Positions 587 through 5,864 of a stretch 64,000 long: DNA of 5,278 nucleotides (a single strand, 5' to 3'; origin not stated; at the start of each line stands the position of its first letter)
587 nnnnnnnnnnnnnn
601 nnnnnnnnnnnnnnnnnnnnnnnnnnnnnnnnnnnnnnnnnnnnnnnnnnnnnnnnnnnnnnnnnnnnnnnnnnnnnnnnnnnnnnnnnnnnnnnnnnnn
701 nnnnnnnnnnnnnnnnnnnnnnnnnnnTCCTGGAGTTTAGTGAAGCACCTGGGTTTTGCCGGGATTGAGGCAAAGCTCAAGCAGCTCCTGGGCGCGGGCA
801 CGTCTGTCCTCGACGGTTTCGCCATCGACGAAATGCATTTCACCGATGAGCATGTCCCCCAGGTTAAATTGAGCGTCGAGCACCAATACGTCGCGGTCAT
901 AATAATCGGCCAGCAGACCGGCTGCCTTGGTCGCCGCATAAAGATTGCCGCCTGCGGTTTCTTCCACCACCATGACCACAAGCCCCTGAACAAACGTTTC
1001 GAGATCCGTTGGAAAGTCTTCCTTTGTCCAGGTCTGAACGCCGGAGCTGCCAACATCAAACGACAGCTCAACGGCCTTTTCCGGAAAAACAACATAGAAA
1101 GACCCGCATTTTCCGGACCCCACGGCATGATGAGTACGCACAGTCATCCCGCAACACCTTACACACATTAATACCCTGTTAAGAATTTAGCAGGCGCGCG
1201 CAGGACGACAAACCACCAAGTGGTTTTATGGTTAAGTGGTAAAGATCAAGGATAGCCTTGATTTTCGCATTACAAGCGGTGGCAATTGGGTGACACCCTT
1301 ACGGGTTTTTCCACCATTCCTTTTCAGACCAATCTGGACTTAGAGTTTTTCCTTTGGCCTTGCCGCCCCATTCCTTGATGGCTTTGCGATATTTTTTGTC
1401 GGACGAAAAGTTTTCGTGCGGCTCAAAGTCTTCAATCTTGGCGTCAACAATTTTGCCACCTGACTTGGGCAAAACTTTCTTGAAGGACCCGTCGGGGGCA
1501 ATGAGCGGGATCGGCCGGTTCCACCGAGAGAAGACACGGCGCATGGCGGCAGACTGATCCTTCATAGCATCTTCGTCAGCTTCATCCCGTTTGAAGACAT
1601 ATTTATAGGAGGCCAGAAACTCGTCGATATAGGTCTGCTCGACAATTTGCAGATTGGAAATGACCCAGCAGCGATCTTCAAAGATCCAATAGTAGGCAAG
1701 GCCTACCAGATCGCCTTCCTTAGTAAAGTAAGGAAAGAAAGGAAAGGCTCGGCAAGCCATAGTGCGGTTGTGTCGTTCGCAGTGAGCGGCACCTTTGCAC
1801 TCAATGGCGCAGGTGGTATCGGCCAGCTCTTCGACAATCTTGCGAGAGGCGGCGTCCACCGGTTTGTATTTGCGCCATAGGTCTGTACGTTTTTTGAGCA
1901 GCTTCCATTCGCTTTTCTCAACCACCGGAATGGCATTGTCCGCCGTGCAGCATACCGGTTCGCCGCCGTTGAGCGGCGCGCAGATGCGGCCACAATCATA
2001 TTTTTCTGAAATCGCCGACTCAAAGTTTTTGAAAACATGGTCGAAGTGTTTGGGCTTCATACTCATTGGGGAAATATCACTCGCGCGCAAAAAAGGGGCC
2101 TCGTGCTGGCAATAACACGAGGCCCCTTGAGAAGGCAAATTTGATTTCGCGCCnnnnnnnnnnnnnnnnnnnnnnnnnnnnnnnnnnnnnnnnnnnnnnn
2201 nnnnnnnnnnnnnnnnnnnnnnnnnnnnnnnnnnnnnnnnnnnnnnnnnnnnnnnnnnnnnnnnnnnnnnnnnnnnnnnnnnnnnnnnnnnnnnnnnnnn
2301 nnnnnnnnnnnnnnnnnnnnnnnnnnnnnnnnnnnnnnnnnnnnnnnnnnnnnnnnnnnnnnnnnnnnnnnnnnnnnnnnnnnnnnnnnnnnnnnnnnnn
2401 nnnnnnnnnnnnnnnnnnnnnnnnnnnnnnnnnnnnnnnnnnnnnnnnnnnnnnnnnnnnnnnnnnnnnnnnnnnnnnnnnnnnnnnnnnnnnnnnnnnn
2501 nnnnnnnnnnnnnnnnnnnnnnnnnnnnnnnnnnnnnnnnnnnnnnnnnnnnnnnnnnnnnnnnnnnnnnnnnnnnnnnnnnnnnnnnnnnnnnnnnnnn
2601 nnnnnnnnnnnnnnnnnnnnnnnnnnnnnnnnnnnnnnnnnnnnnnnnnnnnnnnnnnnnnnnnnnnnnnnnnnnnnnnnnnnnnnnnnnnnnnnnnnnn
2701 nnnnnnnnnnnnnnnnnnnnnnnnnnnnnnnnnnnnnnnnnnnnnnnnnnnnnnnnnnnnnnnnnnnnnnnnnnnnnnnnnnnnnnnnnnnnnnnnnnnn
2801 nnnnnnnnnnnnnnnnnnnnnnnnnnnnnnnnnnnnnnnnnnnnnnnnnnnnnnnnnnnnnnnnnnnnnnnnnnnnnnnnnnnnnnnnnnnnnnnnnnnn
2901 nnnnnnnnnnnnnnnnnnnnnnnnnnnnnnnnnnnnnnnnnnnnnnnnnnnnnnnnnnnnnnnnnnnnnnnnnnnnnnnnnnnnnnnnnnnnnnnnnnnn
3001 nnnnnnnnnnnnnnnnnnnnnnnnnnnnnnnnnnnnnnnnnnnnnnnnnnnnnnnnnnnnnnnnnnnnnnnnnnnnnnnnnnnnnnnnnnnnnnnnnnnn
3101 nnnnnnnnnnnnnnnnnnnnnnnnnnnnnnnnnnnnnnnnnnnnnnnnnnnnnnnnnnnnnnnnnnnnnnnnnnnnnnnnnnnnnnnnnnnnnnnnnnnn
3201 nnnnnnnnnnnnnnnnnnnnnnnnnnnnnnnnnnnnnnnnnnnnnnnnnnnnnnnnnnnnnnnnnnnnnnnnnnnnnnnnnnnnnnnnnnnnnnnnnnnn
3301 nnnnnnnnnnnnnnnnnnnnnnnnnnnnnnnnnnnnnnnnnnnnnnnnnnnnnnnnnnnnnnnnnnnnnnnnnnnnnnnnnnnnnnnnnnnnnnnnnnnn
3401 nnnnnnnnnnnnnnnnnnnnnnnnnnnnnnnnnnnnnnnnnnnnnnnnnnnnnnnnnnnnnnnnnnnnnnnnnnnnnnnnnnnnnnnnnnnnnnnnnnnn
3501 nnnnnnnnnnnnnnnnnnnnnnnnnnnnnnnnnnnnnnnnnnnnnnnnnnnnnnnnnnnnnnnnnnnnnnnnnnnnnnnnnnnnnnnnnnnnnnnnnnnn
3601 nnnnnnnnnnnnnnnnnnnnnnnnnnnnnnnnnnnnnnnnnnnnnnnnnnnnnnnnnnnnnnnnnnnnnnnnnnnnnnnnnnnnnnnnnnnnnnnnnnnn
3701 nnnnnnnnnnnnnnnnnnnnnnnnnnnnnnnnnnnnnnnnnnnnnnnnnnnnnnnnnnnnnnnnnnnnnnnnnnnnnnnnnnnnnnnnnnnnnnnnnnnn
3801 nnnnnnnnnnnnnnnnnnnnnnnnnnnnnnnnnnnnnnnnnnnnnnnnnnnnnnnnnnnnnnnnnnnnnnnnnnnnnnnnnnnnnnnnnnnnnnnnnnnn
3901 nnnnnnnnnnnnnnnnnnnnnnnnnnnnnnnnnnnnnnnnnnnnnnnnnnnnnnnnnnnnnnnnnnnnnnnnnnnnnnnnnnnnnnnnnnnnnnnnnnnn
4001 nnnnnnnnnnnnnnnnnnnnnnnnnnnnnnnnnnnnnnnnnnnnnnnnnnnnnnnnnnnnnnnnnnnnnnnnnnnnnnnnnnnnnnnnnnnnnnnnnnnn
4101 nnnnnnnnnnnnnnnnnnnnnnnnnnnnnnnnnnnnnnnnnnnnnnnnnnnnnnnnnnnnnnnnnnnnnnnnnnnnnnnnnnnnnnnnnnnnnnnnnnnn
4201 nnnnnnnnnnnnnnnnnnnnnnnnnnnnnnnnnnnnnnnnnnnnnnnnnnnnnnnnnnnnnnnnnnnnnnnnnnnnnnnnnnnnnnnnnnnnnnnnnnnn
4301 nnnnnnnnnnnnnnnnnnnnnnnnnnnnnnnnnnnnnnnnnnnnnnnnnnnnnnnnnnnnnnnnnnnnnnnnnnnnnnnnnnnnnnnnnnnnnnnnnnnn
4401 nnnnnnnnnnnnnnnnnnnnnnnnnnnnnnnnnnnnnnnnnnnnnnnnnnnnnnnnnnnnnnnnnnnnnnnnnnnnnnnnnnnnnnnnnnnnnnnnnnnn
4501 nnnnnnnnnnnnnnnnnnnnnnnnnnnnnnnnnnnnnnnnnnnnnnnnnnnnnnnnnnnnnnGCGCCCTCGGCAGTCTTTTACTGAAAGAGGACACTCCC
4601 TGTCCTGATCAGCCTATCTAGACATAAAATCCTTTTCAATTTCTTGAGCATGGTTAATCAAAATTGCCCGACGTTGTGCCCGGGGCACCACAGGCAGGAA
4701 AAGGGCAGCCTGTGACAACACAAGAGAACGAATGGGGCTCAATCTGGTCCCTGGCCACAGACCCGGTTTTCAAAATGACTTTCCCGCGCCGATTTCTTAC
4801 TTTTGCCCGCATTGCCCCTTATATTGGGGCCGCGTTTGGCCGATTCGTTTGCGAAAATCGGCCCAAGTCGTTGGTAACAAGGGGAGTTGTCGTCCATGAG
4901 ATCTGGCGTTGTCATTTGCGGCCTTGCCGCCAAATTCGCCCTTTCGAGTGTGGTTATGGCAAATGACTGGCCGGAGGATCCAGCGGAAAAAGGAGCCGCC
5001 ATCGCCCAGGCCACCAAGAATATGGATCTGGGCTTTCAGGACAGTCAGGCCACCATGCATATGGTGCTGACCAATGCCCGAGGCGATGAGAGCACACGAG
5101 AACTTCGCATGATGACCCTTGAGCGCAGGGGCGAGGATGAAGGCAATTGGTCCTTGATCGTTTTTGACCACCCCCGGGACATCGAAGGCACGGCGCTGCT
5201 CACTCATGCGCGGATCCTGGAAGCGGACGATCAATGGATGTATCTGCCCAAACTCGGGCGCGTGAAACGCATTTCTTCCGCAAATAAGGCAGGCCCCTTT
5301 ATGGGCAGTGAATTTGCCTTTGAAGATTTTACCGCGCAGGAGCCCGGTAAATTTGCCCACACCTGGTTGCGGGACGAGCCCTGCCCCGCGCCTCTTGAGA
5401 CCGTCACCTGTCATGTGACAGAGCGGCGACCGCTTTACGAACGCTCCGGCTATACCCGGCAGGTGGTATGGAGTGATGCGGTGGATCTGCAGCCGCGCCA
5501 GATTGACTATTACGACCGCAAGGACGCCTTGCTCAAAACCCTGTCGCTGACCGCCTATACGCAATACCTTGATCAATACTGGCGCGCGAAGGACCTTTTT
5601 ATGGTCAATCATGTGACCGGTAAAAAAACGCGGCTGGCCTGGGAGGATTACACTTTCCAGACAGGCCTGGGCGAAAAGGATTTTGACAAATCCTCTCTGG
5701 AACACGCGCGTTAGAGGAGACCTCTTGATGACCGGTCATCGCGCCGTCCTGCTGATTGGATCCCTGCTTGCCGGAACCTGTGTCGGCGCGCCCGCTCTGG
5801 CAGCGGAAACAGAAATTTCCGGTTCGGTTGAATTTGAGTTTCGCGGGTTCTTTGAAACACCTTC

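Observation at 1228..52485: Five exact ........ octamers, every one in a non-coding gap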

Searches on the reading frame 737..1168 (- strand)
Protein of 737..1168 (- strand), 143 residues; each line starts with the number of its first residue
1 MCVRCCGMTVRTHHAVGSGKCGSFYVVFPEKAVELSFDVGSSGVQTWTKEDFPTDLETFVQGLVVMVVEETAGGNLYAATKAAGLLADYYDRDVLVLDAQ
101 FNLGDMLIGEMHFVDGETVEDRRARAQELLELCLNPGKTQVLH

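Call 7: search_protein_families(library=pfam, proteins=[window:737-1168:-])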
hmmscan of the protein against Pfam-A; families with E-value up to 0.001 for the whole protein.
window:737-1168:- (143 aa): 0 families

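Call 69: search_protein_families(library=ncbifam, proteins=[window:737-1147:-], max_evalue=0.01)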
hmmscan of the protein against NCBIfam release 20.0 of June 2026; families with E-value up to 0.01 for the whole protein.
window:737-1147:- (136 aa): 0 families

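Call 82: predict_structure(alignment_id=A1)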
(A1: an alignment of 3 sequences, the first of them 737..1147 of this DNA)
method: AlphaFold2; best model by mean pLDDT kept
length: 136 residues; sequences in the alignment: 3
mean_pLDDT: 46.5   pTM: 0.37
mean pLDDT of the five models: 46.5, 45.5, 44.8, 43.2, 43.2
residues with pLDDT >= 90: 0; 70-90: 0; 50-70: 56; < 50: 80
segments of 3 or more residues with pLDDT < 50: 1-20, 22-29, 31-38, 49-56, 62-67, 92-110, 128-136
pLDDT, mean of each block of 10 residues (from residue 1): 23 42 46 49 54 47 48 63 59 39 39 55 50 33
secondary structure, 60 per line:
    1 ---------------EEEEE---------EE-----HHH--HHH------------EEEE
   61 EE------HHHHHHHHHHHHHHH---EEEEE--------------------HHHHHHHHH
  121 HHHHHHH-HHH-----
elements in order: E16-20 E57-62 H69-83 E87-91 H112-127

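Call 83: search_protein_representatives(protein=window:737-1147:-)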
Query: 136 residues. Proteins with E-value up to 0.001 (for the whole library): 4; up to 1e-10: 2; up to 1e-30: 1. The best 4 are listed.
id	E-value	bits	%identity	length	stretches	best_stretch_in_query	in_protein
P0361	8.5e-37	142.3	57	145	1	13-136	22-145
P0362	6.8e-19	84.4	63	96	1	1-72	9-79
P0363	6.3e-05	39.2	35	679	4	29-75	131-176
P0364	9.5e-05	38.7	28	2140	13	9-82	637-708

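Call 84: search_protein_families(library=pfam, proteins=[P0361, P0363, P0364], max_evalue=0.01)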
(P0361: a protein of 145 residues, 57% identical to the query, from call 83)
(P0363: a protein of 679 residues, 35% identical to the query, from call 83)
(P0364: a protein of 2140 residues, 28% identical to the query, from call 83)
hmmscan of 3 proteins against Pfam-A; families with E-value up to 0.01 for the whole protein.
P0361 (145 aa): 0 families

P0363 (679 aa): 2 families
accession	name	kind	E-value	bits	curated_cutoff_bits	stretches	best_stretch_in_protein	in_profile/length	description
PF19565.4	DUF6087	-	1.6e-10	41.6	27.1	0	31-51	36-56/99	Family of unknown function (DUF6087)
PF12362.13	DUF3646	-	3.6e-07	30.9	30.2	0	26-90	42-106/114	DNA polymerase III gamma and tau subunits C terminal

P0364 (2140 aa): 1 family
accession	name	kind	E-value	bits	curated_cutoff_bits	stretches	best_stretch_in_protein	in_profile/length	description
PF05094.17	LEF-9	-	3.6e-08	32.8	27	0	242-270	358-386/493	Late expression factor 9 (LEF-9)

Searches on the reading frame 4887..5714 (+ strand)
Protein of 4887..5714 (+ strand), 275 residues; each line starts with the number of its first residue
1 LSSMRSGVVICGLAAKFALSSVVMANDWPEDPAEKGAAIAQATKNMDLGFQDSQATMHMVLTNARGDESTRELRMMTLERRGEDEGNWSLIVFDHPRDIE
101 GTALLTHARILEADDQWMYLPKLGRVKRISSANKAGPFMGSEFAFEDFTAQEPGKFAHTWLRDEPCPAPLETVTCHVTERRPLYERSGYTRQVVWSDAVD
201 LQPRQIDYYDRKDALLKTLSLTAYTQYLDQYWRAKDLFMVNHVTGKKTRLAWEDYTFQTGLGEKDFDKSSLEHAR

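Call 7: search_protein_families(library=pfam, proteins=[window:4887-5714:+])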
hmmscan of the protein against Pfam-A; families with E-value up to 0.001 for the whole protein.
window:4887-5714:+ (275 aa): 2 families
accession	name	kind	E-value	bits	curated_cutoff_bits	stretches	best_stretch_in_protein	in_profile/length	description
PF17131.11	LolA_like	-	4.4e-51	173.6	30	1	87-272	3-183/184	Outer membrane lipoprotein-sorting protein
PF07044.18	DUF1329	-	1.1e-07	32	23.1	0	88-148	142-207/368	Protein of unknown function (DUF1329)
